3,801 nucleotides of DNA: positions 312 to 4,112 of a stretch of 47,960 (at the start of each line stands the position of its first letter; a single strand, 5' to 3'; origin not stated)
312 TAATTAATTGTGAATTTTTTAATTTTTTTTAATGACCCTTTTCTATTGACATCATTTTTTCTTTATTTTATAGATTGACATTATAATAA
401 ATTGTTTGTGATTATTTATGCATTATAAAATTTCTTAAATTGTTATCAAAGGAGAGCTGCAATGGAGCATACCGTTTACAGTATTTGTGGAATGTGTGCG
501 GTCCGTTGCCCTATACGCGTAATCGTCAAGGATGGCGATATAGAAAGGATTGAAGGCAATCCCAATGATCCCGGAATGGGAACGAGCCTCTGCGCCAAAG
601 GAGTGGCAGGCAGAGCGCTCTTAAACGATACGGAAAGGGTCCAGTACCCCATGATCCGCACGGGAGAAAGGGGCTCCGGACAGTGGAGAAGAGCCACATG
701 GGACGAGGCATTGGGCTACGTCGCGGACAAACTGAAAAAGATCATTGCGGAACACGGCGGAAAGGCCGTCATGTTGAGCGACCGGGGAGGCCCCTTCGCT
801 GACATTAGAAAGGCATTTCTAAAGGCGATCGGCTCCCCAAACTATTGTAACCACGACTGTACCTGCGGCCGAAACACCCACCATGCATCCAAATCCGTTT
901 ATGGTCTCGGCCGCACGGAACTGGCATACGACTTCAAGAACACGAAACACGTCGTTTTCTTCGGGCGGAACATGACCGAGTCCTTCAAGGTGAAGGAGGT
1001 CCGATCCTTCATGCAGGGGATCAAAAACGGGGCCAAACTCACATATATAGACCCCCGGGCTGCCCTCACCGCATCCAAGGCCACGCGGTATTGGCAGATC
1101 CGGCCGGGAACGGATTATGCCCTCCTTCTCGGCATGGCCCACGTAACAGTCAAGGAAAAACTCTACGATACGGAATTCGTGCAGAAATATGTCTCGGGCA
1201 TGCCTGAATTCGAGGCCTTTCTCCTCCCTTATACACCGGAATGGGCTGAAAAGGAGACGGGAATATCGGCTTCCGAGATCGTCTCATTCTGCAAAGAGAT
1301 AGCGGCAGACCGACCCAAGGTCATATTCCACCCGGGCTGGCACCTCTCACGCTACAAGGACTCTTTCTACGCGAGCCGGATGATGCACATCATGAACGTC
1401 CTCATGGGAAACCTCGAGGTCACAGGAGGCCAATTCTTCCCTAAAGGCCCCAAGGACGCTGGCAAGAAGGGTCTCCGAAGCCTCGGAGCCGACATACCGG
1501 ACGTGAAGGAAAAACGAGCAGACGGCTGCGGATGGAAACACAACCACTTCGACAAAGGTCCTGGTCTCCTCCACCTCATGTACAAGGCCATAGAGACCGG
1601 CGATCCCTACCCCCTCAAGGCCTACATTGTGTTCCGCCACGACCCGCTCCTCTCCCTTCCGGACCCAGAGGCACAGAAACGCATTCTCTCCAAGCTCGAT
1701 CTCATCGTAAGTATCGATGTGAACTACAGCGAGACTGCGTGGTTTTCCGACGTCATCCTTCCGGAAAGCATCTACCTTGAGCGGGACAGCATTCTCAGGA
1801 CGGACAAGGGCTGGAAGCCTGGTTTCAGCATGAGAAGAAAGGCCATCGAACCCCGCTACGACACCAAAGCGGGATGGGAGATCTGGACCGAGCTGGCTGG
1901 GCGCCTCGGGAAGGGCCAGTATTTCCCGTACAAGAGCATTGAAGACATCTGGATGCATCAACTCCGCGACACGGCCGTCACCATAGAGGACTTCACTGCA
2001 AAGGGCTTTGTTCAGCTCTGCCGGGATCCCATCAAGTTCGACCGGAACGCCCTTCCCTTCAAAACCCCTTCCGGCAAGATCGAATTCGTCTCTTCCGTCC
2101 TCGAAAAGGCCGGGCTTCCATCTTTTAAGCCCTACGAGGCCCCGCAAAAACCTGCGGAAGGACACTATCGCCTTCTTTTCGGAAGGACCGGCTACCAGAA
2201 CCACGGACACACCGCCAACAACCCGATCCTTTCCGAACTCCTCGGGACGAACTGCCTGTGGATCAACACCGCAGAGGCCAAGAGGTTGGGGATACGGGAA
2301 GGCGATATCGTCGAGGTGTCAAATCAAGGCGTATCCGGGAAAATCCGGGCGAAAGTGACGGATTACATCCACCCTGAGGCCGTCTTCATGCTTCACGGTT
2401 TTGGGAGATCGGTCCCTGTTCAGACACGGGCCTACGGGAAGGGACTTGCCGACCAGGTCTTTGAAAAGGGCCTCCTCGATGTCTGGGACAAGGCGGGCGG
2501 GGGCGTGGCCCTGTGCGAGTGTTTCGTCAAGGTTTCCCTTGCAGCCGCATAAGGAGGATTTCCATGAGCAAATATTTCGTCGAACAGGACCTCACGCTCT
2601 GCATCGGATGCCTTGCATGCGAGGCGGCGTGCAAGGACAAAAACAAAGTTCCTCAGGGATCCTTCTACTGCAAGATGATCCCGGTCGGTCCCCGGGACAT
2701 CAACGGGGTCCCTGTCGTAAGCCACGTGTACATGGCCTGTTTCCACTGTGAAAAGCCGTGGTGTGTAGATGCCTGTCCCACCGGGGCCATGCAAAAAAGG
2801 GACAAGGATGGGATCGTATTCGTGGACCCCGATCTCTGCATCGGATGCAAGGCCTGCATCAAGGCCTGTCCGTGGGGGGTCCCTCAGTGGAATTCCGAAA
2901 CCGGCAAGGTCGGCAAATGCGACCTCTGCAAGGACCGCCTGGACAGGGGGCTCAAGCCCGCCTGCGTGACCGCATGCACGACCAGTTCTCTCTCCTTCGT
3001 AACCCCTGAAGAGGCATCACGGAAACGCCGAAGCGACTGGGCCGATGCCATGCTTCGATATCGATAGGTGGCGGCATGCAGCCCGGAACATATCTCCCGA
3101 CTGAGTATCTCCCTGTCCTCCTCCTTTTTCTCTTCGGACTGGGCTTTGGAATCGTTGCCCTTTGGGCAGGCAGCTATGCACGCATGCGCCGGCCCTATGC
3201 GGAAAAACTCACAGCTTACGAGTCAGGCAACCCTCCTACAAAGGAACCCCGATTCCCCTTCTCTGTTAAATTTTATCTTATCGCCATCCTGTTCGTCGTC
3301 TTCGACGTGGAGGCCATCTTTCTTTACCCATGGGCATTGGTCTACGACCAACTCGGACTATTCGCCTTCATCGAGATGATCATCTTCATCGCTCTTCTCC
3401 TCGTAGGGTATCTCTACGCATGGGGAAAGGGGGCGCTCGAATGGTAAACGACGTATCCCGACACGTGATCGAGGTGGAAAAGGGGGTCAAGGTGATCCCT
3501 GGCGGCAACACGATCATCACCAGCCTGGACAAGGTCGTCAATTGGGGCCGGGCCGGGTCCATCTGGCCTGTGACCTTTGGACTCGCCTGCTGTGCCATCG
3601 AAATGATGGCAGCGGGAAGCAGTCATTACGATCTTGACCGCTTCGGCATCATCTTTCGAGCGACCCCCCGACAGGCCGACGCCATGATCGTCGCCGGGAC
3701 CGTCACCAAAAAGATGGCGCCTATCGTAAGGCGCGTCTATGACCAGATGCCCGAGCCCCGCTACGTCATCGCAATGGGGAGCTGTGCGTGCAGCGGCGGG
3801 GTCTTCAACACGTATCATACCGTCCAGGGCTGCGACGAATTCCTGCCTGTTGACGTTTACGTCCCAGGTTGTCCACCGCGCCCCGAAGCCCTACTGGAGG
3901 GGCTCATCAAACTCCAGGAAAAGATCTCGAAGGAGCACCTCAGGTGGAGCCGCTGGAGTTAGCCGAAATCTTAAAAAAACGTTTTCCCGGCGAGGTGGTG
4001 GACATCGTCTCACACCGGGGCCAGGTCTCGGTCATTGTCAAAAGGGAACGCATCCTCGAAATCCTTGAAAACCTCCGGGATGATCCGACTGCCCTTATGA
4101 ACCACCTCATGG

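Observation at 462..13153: Cytoplasmic molybdopterin oxidoreductase + 4-cluster ferredoxin in the position of the missing NuoEFG input module of an 11-subunit complex I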

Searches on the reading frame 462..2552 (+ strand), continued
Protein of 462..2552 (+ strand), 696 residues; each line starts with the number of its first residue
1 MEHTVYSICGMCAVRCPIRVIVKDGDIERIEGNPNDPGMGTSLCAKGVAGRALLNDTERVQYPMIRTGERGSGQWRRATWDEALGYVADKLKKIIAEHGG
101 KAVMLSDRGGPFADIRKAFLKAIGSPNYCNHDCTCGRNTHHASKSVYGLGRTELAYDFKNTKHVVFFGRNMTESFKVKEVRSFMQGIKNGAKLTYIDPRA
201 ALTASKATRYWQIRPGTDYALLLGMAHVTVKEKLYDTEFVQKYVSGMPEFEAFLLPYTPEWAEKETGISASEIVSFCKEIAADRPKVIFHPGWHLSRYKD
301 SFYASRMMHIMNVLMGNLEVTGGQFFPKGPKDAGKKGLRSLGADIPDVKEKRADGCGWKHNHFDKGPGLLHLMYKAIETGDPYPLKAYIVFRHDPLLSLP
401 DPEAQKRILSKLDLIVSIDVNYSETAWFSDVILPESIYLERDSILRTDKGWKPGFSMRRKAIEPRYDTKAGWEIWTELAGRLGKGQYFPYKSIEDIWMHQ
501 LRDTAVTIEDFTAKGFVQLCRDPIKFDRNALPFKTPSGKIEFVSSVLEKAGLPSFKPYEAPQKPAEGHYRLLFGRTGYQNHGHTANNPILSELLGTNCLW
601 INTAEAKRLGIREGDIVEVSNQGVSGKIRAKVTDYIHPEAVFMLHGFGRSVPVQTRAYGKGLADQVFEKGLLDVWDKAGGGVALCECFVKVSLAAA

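Call 47: find_encoding_contigs(protein=P0121, flank=10000, max_places=1)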
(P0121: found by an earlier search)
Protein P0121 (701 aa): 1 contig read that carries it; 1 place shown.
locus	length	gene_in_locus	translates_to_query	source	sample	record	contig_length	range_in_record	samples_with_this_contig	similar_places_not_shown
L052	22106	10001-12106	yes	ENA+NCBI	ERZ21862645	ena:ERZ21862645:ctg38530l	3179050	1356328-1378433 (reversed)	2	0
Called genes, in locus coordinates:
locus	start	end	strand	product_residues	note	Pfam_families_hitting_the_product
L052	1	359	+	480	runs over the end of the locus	PF00672:HAMP, PF00512:HisKA, PF02518:HATPase_c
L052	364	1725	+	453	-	PF00072:Response_reg, PF00158:Sigma54_activat, PF14532:Sigma54_activ_2, PF07728:AAA_5, PF25601:AAA_lid_14, PF02954:HTH_8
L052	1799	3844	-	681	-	PF13401:AAA_22 (faint), PF00072:Response_reg, PF00004:AAA, PF07728:AAA_5 (weak), PF22667:Lon_lid, PF05362:Lon_C, PF13541:ChlI (weak)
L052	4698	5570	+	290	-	-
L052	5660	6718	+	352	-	PF01925:TauE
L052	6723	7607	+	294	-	PF00582:Usp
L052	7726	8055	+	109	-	-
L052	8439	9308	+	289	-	-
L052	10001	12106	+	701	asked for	PF04879:Molybdop_Fe4S4, PF00384:Molybdopterin, PF01568:Molydop_binding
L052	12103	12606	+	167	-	PF12800:Fer4_4 (faint), PF12838:Fer4_7 (weak), PF13237:Fer4_10 (weak), PF13247:Fer4_11, PF12838:Fer4_7, PF13187:Fer4_9 (weak), PF00037:Fer4 (weak), PF12797:Fer4_2 (weak), +1 more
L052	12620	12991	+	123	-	PF00507:Oxidored_q4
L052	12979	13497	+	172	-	PF01058:Oxidored_q6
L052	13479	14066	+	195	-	PF00329:Complex1_30kDa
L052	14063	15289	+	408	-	PF00346:Complex1_49kDa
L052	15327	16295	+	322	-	PF00146:NADHdh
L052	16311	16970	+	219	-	PF13183:Fer4_8 (faint), PF25160:LdpA_Fe-S-bd (faint), PF12797:Fer4_2 (faint), PF13237:Fer4_10 (weak), PF12837:Fer4_6 (faint), PF12838:Fer4_7, PF13187:Fer4_9 (weak), PF00037:Fer4 (weak), +2 more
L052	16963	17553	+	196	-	PF00499:Oxidored_q3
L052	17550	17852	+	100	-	PF00420:Oxidored_q2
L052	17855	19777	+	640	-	PF00662:Proton_antipo_N, PF00361:Proton_antipo_M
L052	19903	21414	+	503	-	PF00361:Proton_antipo_M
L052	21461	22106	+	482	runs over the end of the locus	PF00361:Proton_antipo_M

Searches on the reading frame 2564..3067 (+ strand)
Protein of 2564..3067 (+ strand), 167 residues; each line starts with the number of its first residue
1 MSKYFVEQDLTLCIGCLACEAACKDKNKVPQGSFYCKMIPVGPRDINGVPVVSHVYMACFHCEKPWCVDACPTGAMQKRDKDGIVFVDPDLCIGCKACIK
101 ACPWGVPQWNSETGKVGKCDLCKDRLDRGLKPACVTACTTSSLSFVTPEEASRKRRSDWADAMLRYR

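Call 3: search_protein_families(library=pfam, proteins=[window:2564-3067:+])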
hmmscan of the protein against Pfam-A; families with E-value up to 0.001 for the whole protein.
window:2564-3067:+ (167 aa): 12 families
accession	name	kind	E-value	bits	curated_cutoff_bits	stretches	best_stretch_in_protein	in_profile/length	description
PF13247.11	Fer4_11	-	8.7e-26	90.5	26.2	1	58-146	9-98/100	4Fe-4S dicluster domain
PF12838.12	Fer4_7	-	6e-14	52.7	27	2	59-106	2-52/52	4Fe-4S dicluster domain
PF13237.11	Fer4_10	-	9.2e-12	45.2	25.5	2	57-103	7-53/53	4Fe-4S dicluster domain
PF13187.11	Fer4_9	-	3.1e-11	43.6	27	2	58-104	1-49/52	4Fe-4S dicluster domain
PF00037.32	Fer4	-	4.2e-11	42.6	21.1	1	86-106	2-22/24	4Fe-4S binding domain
PF12800.12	Fer4_4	-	3.7e-09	36.6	24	1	89-103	1-15/17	4Fe-4S binding domain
PF12837.12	Fer4_6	-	4.8e-09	36.2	25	1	84-103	1-20/24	4Fe-4S binding domain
PF12797.12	Fer4_2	-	1.4e-08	34.6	24.5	1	84-104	2-22/22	4Fe-4S binding domain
PF12798.12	Fer4_3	-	3.1e-07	31.1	27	0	92-106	1-15/15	4Fe-4S binding domain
PF14697.11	Fer4_21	-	8.2e-06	26.3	35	1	58-103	7-52/59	4Fe-4S dicluster domain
PF25160.1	LdpA_Fe-S-bd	-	0.00021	21.4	27.6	1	61-105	4-41/49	LdpA Fe-S cluster-binding domain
PF13484.11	Fer4_16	-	0.00023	22.3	30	0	59-79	2-20/66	4Fe-4S double cluster binding domain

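Call 4: search_protein_families(library=ncbifam, proteins=[window:2564-3067:+])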
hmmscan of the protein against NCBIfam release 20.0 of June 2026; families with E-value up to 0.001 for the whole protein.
window:2564-3067:+ (167 aa): 42 families (the best 25 are shown)
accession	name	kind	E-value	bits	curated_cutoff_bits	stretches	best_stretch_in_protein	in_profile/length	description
TIGR02951.1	DMSO_dmsB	equivalog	1.7e-42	145.2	214.1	1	9-152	7-157/161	DMSO/selenate family reductase complex B subunit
TIGR03149.1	cyt_nit_nrfC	equivalog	3.1e-33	115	377.6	1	3-146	38-182/225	cytochrome c nitrite reductase Fe-S protein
NF008134.0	PRK10882.1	equivalog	5.4e-32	111.1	263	1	53-150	107-210/329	hydrogenase 2 operon protein HybA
NF011569.0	PRK14993.1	equivalog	1.5e-28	99.9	416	1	4-140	44-180/244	tetrathionate reductase subunit TtrB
TIGR01582.1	FDH-beta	equivalog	2.2e-28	99.2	334.7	1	58-155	92-189/283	formate dehydrogenase subunit beta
NF045715.1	sulf_resp_HmcB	equivalog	1.3e-26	93.4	420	1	56-151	104-201/307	sulfate respiration complex iron-sulfur protein HmcB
NF041715.1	arsenate_red_ArrB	equivalog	1.8e-25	89.9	450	2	8-113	7-110/233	arsenate respiratory reductase iron-sulfur subunit ArrB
TIGR03478.1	DMSO_red_II_bet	subfamily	1.9e-25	89.5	480.7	1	56-141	126-213/321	DMSO reductase family type II enzyme, iron-sulfur subunit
NF045797.1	DsrO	equivalog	1.4e-24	86.8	200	1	12-141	52-196/235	sulfate reduction electron transfer complex DsrMKJOP subunit DsrO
NF009408.0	PRK12769.1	equivalog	4e-21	74.8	1003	1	5-157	4-156/659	formate-dependent uric acid utilization protein AegA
NF038355.1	FDH3_beta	equivalog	4.5e-21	75.7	240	1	9-122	8-121/180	formate dehydrogenase FDH3 subunit beta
NF042979.1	EthbenzDh_ebdB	equivalog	1.6e-19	70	740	1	55-145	149-239/354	ethylbenzene dehydrogenase subunit beta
NF045766.1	PhenlGlyoxDHPadI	equivalog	1.3e-18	67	700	1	11-151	12-141/443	NADH-dependent phenylglyoxylate dehydrogenase subunit beta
TIGR01660.1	narH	equivalog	5.5e-18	64.6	524.05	1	58-139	182-263/492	nitrate reductase subunit beta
NF007658.0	PRK10330.1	equivalog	1.6e-17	63.6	260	1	5-148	4-157/181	electron transport protein HydN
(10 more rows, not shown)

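Call 22: search_solved_structures(query=window:2564-3067:+, show_alignments=1, max_evalue=1e-10)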
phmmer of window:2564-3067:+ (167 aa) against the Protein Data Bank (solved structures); distinct sequences matched with E-value up to 1e-10: 20.
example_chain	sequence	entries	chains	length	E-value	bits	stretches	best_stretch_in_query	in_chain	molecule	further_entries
2vpw_B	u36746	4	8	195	3.6e-31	111.4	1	1-148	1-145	NRFC PROTEIN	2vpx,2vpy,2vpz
4ydd_B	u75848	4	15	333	2.1e-25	92.6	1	57-143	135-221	DMSO reductase family type II enzyme, iron-sulfur subunit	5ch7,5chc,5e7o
1kqf_B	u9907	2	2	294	1.1e-24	90.3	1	9-151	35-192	FORMATE DEHYDROGENASE, NITRATE-INDUCIBLE, IRON-SULFUR SUBUNIT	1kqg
6cz7_B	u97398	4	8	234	2.9e-24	88.9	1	9-113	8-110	4Fe-4S ferredoxin, iron-sulfur binding domain protein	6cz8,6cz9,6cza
2ivf_B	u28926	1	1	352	1.1e-20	77.2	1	54-140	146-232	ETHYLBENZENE DEHYDROGENASE BETA-SUBUNIT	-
8c0z_C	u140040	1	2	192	7.8e-19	71.2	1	9-160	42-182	Iron-sulfur cluster-binding protein potential subunit of aldehyde oxidoreductase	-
1q16_B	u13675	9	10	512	2e-18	69.8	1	57-139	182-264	Respiratory nitrate reductase 1 beta chain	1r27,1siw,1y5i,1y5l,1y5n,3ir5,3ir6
7qv7_B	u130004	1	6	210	5.2e-18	68.5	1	5-107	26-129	Hydrogen dependent carbon dioxide reductase subunit HycB4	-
1y4z_B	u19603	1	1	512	1.1e-17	67.5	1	57-139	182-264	Respiratory nitrate reductase 1 beta chain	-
3egw_B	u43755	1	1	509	1.3e-17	67.3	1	57-139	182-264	Respiratory nitrate reductase 1 beta chain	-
9mqx_E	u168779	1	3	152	1.9e-14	56.9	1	12-159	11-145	Fe-S-cluster-containing hydrogenase subunit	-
30gj_B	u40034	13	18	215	1.9e-14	56.9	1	58-151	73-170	Formate dehydrogenase, beta subunit, putative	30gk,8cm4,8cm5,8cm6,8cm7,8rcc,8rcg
4v4c_B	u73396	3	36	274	2e-14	56.9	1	1-154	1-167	Pyrogallol hydroxytransferase small subunit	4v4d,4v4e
6sdr_B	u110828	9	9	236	2.5e-14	56.5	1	8-151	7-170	Formate dehydrogenase, beta subunit, putative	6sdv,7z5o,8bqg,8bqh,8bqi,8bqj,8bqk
8rc8_B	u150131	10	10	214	2.8e-14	56.3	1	9-151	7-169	Formate dehydrogenase, beta subunit, putative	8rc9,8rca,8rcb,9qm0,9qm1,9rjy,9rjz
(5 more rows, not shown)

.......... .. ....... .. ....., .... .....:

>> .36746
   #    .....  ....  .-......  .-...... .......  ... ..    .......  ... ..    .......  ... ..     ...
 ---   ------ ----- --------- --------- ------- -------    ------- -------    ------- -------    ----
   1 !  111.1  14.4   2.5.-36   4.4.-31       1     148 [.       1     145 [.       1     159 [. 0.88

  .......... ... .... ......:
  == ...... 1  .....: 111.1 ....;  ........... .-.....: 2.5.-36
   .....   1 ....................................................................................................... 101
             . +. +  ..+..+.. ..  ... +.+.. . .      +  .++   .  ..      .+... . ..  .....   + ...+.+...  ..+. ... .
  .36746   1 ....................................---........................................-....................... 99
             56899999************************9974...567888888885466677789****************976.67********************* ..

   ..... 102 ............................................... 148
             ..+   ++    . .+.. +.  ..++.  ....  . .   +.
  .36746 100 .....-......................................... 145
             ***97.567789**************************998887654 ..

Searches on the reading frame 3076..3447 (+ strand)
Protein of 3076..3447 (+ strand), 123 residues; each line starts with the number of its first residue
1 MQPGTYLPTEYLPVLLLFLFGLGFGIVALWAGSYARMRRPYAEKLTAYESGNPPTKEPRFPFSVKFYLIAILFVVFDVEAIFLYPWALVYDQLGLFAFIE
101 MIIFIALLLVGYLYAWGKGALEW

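Call 3: search_protein_families(library=pfam, proteins=[window:3076-3447:+])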
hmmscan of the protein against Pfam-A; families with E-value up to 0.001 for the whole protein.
window:3076-3447:+ (123 aa): 1 family
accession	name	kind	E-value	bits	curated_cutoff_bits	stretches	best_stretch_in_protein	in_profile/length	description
PF00507.24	Oxidored_q4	-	1.1e-36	125.5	23.3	1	27-123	3-99/99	NADH-ubiquinone/plastoquinone oxidoreductase, chain 3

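Call 4: search_protein_families(library=ncbifam, proteins=[window:3076-3447:+])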
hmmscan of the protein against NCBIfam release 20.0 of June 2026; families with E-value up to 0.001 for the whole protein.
window:3076-3447:+ (123 aa): 5 families
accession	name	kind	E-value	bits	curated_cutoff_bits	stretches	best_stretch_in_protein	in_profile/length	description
NF005839.0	PRK07756.1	equivalog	1.3e-38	132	163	1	10-123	8-121/122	NADH-quinone oxidoreductase subunit A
NF005922.0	PRK07928.1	equivalog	2.6e-31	108.5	155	1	10-123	3-118/119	NADH-quinone oxidoreductase subunit A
NF006303.0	PRK08489.1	equivalog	1.6e-28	99.9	145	1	14-123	13-125/129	NAD(P)H-quinone oxidoreductase subunit 3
NF005022.0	PRK06432.1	equivalog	3.5e-16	59.5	164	1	44-123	70-149/151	NADH dehydrogenase subunit A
NF004726.0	PRK06073.1-1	equivalog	0.00041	20.4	150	1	23-110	11-106/129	NADH dehydrogenase subunit A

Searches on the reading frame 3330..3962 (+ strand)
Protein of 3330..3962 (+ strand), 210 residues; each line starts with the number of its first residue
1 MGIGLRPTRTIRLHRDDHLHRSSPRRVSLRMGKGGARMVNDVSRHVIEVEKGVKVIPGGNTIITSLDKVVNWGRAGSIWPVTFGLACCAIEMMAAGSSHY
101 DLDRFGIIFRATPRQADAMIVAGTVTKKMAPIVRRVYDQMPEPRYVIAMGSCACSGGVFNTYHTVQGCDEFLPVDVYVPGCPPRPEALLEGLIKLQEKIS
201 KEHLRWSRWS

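Call 3: search_protein_families(library=pfam, proteins=[window:3330-3962:+])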
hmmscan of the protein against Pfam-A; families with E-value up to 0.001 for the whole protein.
window:3330-3962:+ (210 aa): 1 family
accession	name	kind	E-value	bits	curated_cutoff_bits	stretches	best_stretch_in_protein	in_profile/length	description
PF01058.29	Oxidored_q6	-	6.4e-33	113.6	27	1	87-195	1-128/128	NADH ubiquinone oxidoreductase, 20 Kd subunit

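Call 4: search_protein_families(library=ncbifam, proteins=[window:3330-3962:+])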
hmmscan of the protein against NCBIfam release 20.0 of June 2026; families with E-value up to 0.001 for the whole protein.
window:3330-3962:+ (210 aa): 16 families
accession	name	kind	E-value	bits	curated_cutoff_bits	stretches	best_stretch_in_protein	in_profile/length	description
NF005012.1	PRK06411.1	subfamily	1.6e-76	255.5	116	1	58-203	16-162/166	NADH-quinone oxidoreductase subunit NuoB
TIGR01957.1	nuoB_fam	subfamily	4.4e-73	244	142.7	1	62-201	3-144/145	NADH-quinone oxidoreductase subunit B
NF011394.0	PRK14819.1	equivalog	8.6e-72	241.8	312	1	61-209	16-166/264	NADH-quinone oxidoreductase subunit B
NF011390.0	PRK14815.1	equivalog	4e-68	228.3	281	1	58-203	15-161/183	NADH dehydrogenase subunit B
NF011388.0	PRK14813.1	equivalog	6.9e-67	225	294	1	59-208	11-162/189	NADH dehydrogenase subunit B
NF009808.0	PRK13292.1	equivalog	1.1e-65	221.9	1156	1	60-202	9-152/791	NADH-quinone oxidoreductase subunit B/C/D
NF011391.0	PRK14816.1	equivalog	2.5e-63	213.3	283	1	57-202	33-180/196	NADH-quinone oxidoreductase subunit B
NF011393.0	PRK14818.1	equivalog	2e-62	209.7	255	1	64-204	19-160/173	NADH dehydrogenase subunit B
NF011395.0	PRK14820.1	equivalog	2.5e-60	203.3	263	1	55-205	12-163/180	NADH-quinone oxidoreductase subunit B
NF011389.0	PRK14814.1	equivalog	5e-57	192.7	285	1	62-204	19-162/186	NADH dehydrogenase subunit B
NF011392.0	PRK14817.1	equivalog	4e-50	170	271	1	67-203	27-164/182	NADH-quinone oxidoreductase subunit B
TIGR03294.1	FrhG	equivalog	6.2e-06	26.1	245.5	1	115-195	50-140/228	coenzyme F420 hydrogenase subunit gamma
NF045520.1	H2_NiFeSe_small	exception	2.8e-05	23.6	470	1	89-204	89-214/314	NiFeSe hydrogenase small subunit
NF007779.0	PRK10468.1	equivalog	7.7e-05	21.8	659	1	130-191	135-201/372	hydrogenase 2 small subunit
NF040831.1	sulfhyd_ShyD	equivalog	0.00035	20.3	460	0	100-160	32-91/240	NAD(P)-dependent hydrogenase/sulfhydrogenase 2 subunit delta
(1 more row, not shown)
